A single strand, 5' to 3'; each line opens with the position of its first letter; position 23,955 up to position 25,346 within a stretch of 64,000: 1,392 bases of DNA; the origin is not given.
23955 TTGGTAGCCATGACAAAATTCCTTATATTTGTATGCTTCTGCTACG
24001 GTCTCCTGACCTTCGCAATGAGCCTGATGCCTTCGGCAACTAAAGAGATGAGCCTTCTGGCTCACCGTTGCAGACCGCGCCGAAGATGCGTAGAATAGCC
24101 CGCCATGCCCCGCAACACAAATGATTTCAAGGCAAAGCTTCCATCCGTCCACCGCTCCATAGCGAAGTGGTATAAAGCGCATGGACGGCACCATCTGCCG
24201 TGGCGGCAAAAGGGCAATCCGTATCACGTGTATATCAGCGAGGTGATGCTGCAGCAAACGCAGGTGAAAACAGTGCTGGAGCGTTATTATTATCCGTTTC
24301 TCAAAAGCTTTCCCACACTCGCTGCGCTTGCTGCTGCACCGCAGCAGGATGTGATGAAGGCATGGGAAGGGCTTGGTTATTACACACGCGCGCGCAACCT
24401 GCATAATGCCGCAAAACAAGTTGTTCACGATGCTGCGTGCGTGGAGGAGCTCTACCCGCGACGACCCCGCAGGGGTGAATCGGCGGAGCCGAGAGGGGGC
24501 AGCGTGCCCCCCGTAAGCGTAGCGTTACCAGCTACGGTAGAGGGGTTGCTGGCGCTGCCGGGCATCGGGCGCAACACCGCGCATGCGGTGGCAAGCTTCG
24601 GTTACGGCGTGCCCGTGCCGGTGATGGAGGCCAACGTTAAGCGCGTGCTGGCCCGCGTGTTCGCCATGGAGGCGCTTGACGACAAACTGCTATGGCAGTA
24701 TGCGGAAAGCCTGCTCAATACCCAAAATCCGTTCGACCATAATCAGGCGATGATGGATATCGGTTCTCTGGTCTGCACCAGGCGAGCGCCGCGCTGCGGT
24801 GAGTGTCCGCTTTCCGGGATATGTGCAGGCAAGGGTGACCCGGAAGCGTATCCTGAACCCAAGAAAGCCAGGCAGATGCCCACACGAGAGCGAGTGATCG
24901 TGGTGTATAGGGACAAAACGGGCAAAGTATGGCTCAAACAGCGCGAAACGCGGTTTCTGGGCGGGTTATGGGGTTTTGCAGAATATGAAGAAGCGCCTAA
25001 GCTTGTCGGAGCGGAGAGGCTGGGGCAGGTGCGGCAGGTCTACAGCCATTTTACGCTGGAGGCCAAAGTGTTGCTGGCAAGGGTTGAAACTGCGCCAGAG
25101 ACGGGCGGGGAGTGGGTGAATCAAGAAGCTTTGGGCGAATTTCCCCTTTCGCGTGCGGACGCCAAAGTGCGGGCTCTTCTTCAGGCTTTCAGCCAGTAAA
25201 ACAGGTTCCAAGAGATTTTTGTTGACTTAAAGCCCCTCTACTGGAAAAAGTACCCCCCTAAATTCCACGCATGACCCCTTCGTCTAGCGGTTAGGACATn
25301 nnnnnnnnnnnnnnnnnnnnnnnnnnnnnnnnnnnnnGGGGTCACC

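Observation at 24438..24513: Palindromic repeat arm inserted in frame inside mutY, adding ~25-30 residues just before the HhH motif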

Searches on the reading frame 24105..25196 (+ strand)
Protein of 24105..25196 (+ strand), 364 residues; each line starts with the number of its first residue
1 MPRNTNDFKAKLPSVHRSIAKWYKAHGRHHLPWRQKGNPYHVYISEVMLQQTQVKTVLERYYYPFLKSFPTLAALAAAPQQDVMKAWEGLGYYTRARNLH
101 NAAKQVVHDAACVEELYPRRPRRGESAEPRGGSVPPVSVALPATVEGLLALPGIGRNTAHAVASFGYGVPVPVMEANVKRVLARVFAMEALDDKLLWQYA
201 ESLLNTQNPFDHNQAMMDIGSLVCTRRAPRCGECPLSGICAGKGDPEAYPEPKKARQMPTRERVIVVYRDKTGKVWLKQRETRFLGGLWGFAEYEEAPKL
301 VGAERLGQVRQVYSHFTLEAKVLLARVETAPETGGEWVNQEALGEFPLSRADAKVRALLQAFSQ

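Call 9: search_protein_families(library=pfam, proteins=[window:24105-25196:+], max_evalue=0.01)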
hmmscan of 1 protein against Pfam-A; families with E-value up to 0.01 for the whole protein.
window:24105-25196:+ (364 aa): 5 families
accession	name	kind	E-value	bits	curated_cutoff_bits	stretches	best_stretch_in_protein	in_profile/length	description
PF00730.31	HhH-GPD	-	1.5e-17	64.4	26.2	1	44-193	1-94/108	HhH-GPD superfamily base excision DNA repair protein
PF14815.12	NUDIX_4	-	2.9e-12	46.8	35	1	265-355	2-110/113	NUDIX domain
PF00633.29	HHH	-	2e-06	27.8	24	1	142-165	7-30/30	Helix-hairpin-helix motif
PF10576.14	EndIII_4Fe-2S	-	6.5e-05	23.5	20.5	1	224-240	1-17/17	Iron-sulfur binding domain of endonuclease III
PF14520.12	HHH_5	-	0.007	17.3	27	0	146-183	2-38/57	Helix-hairpin-helix domain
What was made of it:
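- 24105..25199 (+): mutY (A/G-specific adenine glycosylase), 364 aa, intact ORF that hosts the element. Pfam finds HhH-GPD, HHH, EndIII_4Fe-2S and NUDIX_4 (call 9).
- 24555..24581 (+): Helix-hairpin-helix motif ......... of MutY, 10 codons downstream of the insert. Pfam HHH covers residues 142-165 (call 9).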

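Call 10: search_solved_structures(query=window:24105-25196:+, show_alignments=3)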
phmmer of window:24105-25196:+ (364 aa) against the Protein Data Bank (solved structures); distinct sequences matched with E-value up to 0.001: 33.
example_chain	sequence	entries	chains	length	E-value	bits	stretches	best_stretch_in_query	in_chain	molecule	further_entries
4yoq_A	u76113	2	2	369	2.6e-49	171.7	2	3-106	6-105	A/G-specific adenine glycosylase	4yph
6q0c_A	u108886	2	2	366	2.8e-49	171.6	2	3-106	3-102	A/G-specific adenine glycosylase | Adenine DNA glycosylase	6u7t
1rrq_A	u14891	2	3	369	5e-49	170.8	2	3-106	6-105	MutY | A/G-specific adenine glycosylase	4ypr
1rrs_A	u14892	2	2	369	5.5e-49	170.6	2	3-106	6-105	MutY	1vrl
8dwe_A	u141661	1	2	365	7.6e-49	170.2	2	3-106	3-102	Adenine DNA glycosylase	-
3g0q_A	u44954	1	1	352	7.8e-49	170.1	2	16-106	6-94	A/G-specific adenine glycosylase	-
9bs2_A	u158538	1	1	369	1e-48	169.7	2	3-106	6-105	Adenine DNA glycosylase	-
8dwd_A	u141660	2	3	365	1.4e-48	169.3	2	3-106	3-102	Adenine DNA glycosylase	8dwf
8dvp_A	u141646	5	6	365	1.4e-48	169.3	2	3-106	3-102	Adenine DNA glycosylase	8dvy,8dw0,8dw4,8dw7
1kg2_A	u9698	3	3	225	3.5e-48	168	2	18-107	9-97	A/G-specific adenine glycosylase | ADENINE GLYCOSYLASE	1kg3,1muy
1wef_A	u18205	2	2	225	4.7e-48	167.6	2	18-107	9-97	A/G-specific adenine glycosylase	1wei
1kg7_A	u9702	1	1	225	5.7e-48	167.3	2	18-107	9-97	A/G-specific adenine glycosylase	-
1mud_A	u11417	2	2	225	6.8e-48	167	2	18-107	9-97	Adenine DNA glycosylase | ADENINE GLYCOSYLASE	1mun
1kg6_A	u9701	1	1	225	9.1e-48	166.6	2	18-107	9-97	A/G-specific adenine glycosylase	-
1kg5_A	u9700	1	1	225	1.2e-47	166.2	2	18-107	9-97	A/G-specific adenine glycosylase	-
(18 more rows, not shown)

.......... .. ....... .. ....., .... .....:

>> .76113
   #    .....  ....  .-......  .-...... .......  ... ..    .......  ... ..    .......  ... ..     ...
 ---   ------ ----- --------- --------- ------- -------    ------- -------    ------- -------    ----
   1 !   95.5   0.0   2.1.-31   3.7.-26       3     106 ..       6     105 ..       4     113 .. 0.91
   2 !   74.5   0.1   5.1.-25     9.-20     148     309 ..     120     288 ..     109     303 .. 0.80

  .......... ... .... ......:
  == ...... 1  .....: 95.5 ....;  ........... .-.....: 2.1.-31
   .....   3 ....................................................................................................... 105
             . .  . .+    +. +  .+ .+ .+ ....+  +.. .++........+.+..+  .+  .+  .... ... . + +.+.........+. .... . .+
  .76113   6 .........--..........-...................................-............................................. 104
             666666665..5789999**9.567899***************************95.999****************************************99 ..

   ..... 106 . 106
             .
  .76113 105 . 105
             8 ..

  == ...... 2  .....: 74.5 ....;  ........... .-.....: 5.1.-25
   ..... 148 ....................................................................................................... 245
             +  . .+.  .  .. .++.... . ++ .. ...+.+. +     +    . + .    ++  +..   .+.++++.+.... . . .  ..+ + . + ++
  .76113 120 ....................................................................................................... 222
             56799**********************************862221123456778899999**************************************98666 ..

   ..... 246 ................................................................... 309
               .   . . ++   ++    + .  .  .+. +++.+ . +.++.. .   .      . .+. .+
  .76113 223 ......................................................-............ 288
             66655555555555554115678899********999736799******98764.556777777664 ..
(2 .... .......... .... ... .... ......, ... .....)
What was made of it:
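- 24105..25199 (+): PDB MutY chains match at E~1e-49 (call 10).
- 24555..24581 (+): Alignment to PDB MutY (call 10).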

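Call 11: find_homologous_proteins(query=window:24105-25196:+, max_evalue=1e-30)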
Query window:24105-25196:+ (364 aa): 7871 proteins with E <= 1e-30 among 8000 candidates; the best 120 are listed.
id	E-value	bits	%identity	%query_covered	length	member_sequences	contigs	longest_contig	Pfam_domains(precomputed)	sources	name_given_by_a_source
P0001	1.2e-247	839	100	100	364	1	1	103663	PF00730.32,PF00633.30,PF14815.13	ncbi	-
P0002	1.9e-191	654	79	100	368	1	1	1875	PF00730.32,PF00633.30,PF14815.13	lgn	-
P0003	5.9e-178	610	76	97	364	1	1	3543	PF00730.32,PF14815.13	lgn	-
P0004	9.4e-172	589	73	100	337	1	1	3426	PF00730.32,PF14815.13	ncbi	-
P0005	9.7e-172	589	72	99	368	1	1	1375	PF00730.32,PF14815.13,PF10576.15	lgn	-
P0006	5.1e-157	541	68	100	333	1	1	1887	PF00730.32,PF00633.30,PF14815.13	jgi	jgi:A/G-specific adenine glycosylase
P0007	5.9e-157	541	67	99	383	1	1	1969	PF00730.32,PF00633.30,PF14815.13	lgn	-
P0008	1.2e-147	510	65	99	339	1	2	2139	PF00730.32,PF00633.30,PF14815.13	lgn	-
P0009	1.6e-119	418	55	99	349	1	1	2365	PF00730.32,PF14815.13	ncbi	-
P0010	1.6e-117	411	55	99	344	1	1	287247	PF00730.32,PF00633.30,PF14815.13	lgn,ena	-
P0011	1.8e-117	411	56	99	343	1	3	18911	PF00730.32,PF00633.30,PF14815.13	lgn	-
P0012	1.6e-116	408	54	99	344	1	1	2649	PF00730.32,PF00633.30,PF14815.13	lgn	-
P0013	4.2e-116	406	55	99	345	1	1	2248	PF00730.32,PF00633.30,PF14815.13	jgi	jgi:A/G-specific adenine glycosylase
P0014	1.5e-115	405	55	99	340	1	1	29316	PF00730.32,PF14815.13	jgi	-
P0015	1.3e-114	401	53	99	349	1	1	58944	PF00730.32,PF00633.30,PF14815.13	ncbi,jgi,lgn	-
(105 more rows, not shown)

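Call 12: find_encoding_contigs(protein=window:24105-25196:+, flank=3000, max_places=6)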
Protein window:24105-25196:+ (364 aa): no gene with exactly this product is on record in the collection.

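Call 14: list_cluster_members(proteins=[P0001, P0002, P0003, P0004, P0005, P0006, P0007, P0008])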
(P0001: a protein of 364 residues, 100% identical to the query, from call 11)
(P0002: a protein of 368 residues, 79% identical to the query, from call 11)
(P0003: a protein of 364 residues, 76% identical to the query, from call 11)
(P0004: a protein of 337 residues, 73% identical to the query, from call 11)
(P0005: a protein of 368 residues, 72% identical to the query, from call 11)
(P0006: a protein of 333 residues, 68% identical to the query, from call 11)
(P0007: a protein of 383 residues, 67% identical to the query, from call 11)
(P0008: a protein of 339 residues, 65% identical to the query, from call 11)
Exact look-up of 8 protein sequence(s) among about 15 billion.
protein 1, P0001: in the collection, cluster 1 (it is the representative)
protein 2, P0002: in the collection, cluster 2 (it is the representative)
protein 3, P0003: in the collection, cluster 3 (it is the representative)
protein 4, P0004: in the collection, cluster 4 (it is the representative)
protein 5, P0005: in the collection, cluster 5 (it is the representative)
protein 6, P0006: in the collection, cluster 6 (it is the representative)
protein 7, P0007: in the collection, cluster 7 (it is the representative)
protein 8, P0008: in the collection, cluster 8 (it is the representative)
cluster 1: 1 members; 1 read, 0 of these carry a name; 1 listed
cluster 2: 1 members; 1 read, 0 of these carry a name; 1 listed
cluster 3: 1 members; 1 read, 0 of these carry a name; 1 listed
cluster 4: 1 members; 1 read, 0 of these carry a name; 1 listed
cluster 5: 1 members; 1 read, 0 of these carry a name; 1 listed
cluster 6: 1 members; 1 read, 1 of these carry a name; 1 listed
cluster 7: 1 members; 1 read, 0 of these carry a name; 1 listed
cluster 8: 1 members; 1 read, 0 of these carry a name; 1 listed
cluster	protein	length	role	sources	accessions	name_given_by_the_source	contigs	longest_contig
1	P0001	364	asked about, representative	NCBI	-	-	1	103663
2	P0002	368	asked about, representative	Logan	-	-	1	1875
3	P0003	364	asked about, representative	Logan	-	-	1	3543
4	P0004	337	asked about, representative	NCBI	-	-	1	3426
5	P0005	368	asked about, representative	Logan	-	-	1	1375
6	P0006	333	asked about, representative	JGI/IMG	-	A/G-specific adenine glycosylase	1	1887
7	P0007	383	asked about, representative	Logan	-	-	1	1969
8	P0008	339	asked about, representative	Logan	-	-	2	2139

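Call 16: find_encoding_contigs(protein=P0001, flank=2000, max_places=3)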
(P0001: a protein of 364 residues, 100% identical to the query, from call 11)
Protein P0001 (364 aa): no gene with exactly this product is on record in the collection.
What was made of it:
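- Tried and rejected: Exact-protein look-up failed twice (calls 12, 16).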

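Call 17: find_encoding_contigs(protein=P0002, flank=5000, max_places=3)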
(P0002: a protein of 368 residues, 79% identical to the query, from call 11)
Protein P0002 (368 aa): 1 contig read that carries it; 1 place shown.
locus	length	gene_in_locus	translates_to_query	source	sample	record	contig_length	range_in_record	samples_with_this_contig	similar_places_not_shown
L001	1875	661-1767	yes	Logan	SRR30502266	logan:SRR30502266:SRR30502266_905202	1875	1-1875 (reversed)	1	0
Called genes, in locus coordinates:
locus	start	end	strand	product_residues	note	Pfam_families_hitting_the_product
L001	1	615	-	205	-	?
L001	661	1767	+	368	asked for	PF00730:HhH-GPD, PF00633:HHH (weak), PF14815:NUDIX_4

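Call 18: find_encoding_contigs(protein=P0004, flank=5000, max_places=3)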
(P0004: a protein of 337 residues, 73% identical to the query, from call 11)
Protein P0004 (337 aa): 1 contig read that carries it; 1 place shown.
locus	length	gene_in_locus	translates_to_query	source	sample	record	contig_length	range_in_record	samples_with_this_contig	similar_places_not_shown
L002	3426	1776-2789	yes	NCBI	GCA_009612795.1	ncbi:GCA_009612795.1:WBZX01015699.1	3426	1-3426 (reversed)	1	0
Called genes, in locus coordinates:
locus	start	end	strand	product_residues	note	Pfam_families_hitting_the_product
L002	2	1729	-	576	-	?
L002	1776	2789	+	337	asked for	PF00730:HhH-GPD, PF14815:NUDIX_4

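Call 20: find_encoding_contigs(protein=P0003, flank=5000, max_places=2)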
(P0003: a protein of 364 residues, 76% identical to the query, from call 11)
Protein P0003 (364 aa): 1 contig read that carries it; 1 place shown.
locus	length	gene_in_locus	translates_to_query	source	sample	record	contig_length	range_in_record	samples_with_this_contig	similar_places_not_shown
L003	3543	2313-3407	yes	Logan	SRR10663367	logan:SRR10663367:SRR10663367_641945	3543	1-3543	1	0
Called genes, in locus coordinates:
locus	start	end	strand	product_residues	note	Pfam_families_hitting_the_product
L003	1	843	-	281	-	?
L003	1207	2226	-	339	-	-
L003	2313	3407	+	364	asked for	PF00730:HhH-GPD, PF14815:NUDIX_4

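Call 21: find_encoding_contigs(protein=P0005, flank=5000, max_places=2)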
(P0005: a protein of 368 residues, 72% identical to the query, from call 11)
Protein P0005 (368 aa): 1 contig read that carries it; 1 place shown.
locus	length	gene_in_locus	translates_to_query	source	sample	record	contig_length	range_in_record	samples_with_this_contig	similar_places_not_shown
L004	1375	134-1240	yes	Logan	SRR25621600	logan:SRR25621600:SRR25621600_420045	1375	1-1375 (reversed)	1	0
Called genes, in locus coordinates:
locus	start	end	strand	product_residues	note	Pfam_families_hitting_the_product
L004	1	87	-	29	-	?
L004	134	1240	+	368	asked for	PF00730:HhH-GPD, PF10576:EndIII_4Fe-2S (faint), PF14815:NUDIX_4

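Call 22: find_encoding_contigs(protein=P0007, flank=5000, max_places=2)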
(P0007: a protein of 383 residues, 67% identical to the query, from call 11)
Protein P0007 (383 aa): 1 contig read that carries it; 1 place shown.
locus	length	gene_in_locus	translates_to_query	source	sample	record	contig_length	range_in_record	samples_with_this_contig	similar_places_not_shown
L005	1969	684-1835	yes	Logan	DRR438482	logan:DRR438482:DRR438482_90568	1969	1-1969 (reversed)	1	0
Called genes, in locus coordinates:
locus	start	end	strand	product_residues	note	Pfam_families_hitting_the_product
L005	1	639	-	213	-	?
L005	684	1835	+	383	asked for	PF00730:HhH-GPD, PF00633:HHH (weak), PF14815:NUDIX_4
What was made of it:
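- The five filled alleles come from independent assemblies (calls 11, 17, 20-22). The same insertion occurs in five independent assemblies from different samples (calls 11, 17, 20-22).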

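Call 23: find_encoding_contigs(protein=P0006, flank=5000, max_places=2)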
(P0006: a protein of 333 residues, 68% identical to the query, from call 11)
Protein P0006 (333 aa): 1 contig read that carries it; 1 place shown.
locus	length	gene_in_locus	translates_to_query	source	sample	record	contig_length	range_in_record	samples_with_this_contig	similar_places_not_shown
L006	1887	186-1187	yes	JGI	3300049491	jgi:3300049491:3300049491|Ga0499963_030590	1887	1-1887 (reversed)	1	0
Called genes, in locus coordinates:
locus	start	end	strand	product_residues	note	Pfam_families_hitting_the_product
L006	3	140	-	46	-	?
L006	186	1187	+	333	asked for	PF00730:HhH-GPD, PF00633:HHH (weak), PF14815:NUDIX_4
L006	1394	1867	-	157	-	-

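Call 24: find_encoding_contigs(protein=P0008, flank=5000, max_places=2)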
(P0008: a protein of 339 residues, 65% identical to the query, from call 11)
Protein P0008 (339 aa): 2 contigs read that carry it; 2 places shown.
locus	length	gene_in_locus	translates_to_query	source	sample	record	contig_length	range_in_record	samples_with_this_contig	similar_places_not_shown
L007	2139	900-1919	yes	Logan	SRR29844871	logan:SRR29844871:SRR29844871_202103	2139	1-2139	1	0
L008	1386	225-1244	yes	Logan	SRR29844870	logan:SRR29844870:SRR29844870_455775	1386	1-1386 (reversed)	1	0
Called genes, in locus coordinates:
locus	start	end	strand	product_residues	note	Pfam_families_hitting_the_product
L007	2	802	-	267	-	?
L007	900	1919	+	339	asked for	PF00730:HhH-GPD, PF00633:HHH (weak), PF14815:NUDIX_4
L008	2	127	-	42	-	?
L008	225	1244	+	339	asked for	PF00730:HhH-GPD, PF00633:HHH (weak), PF14815:NUDIX_4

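Call 62: predict_structure(alignment_id=A4)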
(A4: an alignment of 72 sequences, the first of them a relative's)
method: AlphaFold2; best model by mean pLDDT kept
length: 364 residues; sequences in the alignment: 72
mean_pLDDT: 92.8   pTM: 0.88
mean pLDDT of the five models: 92.8, 92.2, 92.1, 91.7, 90.9
residues with pLDDT >= 90: 315; 70-90: 22; 50-70: 24; < 50: 3
segments of 3 or more residues with pLDDT < 50: none
pLDDT, mean of each block of 10 residues (from residue 1): 71 97 96 83 91 85 96 96 96 95 96 74 65 64 98 97 96 97 98 98 97 97 97 98 98 95 98 98 94 96 97 96 97 96 97 98 95
secondary structure, 60 per line:
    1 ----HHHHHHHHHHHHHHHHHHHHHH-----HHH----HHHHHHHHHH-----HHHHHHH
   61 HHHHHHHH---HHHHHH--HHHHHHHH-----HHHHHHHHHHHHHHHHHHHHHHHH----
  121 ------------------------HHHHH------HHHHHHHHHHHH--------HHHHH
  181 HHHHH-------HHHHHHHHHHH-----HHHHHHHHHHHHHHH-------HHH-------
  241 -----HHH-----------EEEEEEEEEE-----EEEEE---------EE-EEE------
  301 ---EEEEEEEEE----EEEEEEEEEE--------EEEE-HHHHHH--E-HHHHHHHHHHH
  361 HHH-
elements in order: H5-26 H39-48 H54-68 H72-77 H80-87 H93-116 H145-149 H156-167 H176-185 H193-203 H209-223 E260-269 E275-279 E292-294 E304-312 E317-326 E335-338 H340-345 H350-363
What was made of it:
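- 24420..24524 (+): Segment that replaces 4 ancestral codons: residues 106-140, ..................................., a net gain of 31 residues. AF2 shows coil at residues 117-144, with block pLDDT of 74/65/64 (call 62).
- On Rickettsia palindromic elements (RPE): In MutY the insert is a low-confidence coil in an otherwise pLDDT>90 model (call 62).
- The AF2 model has pLDDT 92.8 with the insert as coil at pLDDT 64-74 (call 62). The insert lies 5 residues upstream of the first HhH helix (calls 10, 62).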

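Call 75: fold_search(model_id=the predicted structure, library=pdb)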
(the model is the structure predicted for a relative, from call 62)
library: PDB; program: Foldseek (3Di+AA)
matches with E <= 10: 597; with E <= 0.001: 78
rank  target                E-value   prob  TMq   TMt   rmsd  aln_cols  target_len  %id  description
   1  6u7t_A                1.1e-25  1.00  0.80  0.84   2.7       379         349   31  MutY adenine glycosylase bound to DNA containing a transition state analog (1N) paired with d(8-oxo-G) (released 2019-10-02)
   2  8dvp_A                1.2e-25  1.00  0.81  0.84   2.7       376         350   30  Glycosylase MutY variant N146S in complex with DNA containing d(8-oxo-G) paired with substrate purine (released 2022-11-30)
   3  8dwd_A                1.3e-25  1.00  0.81  0.86   2.4       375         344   30  Adenine glycosylase MutY variant E43S in complex with DNA containing d(8-oxo-G) paired with an AP site generated by th (released 2023-08-09)
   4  4ypr_A                1.5e-25  1.00  0.80  0.81   3.1       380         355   30  Crystal Structure of D144N MutY bound to its anti-substrate (released 2015-05-27)
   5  9bs2_A                2.0e-25  1.00  0.82  0.85   2.7       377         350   29  Glycosylase MutY variant R149Q in complex with DNA containing d(8-oxo-G) paired with a product analog (THF) to 1.51 A  (released 2024-10-30)
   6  8dvy_A                2.6e-25  1.00  0.81  0.84   2.7       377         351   29  DNA glycosylase MutY variant N146S in complex with DNA containing d(8-oxo-G) paired with an enzyme-generated abasic si (released 2022-11-30)
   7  8dwe_D                3.4e-25  1.00  0.78  0.81   3.9       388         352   29  Adenine glycosylase MutY variant E43Q in complex with DNA containing d(8-oxo-G) paired with substrate purine (released 2023-08-09)
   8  8dw4_A                3.5e-25  1.00  0.81  0.85   2.8       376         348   30  Glycosylase MutY variant N146S in complex with DNA containing d(8-oxo-G) paired with an abasic site product (AP) gener (released 2022-11-30)
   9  3g0q_A                3.5e-25  1.00  0.80  0.84   3.1       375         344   30  Crystal Structure of MutY bound to its inhibitor DNA (released 2009-11-17)
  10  8dwe_A                5.4e-25  1.00  0.79  0.80   3.3       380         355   30  Adenine glycosylase MutY variant E43Q in complex with DNA containing d(8-oxo-G) paired with substrate purine (released 2023-08-09)
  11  8dw0_A                7.8e-25  1.00  0.82  0.84   2.6       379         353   30  Glycosylase MutY variant N146S in complex with DNA containing d(8-oxo-G) paired with an enzyme-generated abasic site ( (released 2022-11-30)
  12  6q0c_A                8.2e-25  1.00  0.82  0.85   2.6       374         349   30  MutY adenine glycosylase bound to DNA containing a transition state analog (1N) paired with undamaged dG (released 2019-08-28)
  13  4ypr_B                9.6e-25  1.00  0.80  0.83   3.0       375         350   30  Crystal Structure of D144N MutY bound to its anti-substrate (released 2015-05-27)
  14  8fay_D                1.2e-24  1.00  0.77  0.72   3.7       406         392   29  Human MUTYH adenine glycosylase bound to DNA containing a transition state analog (1N) paired with d(8-oxo-G) (released 2024-05-29)
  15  8dw7_D                1.3e-24  1.00  0.78  0.81   3.5       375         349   30  DNA glycosylase MutY variant N146S in complex with DNA containing the transition state analog 1N paired with d(8-oxo-G (released 2022-11-30)
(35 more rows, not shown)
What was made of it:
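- On MutY (host gene): Pfam (call 9), PDB sequence matches at E~1e-49 (call 10) and Foldseek TM 0.80-0.86 (call 75).
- Foldseek gives TM 0.80-0.86 to MutY-DNA complexes (call 75).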
